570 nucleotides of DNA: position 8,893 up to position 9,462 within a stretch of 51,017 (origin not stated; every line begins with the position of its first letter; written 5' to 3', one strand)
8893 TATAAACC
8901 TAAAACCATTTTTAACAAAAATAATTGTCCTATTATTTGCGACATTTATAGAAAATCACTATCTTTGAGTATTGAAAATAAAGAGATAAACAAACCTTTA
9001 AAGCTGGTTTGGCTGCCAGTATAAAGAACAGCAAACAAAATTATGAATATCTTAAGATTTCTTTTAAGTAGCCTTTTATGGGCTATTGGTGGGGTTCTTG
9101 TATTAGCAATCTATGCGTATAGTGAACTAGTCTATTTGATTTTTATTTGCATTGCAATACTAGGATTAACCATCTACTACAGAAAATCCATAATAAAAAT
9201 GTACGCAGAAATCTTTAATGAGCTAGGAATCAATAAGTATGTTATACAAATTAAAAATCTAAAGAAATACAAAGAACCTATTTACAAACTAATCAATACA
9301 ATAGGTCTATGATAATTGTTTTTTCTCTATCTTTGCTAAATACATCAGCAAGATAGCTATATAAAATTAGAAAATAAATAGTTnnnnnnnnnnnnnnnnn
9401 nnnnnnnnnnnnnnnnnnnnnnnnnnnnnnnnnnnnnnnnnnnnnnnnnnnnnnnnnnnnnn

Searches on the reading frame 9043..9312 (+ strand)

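Call 50: search_protein_families(library=pfam, proteins=[window:9043-9312:+], max_evalue=0.01)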
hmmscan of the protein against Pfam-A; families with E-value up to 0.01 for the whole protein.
window:9043-9312:+ (89 aa): 0 families

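Call 53: search_protein_families(library=ncbifam, proteins=[window:9043-9312:+], max_evalue=0.1)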
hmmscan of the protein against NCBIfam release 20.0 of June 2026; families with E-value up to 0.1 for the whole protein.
window:9043-9312:+ (89 aa): 1 family
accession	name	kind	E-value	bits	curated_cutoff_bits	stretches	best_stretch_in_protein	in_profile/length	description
TIGR00442.1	hisS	equivalog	0.035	13.1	286.75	1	49-77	138-166/406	histidine--tRNA ligase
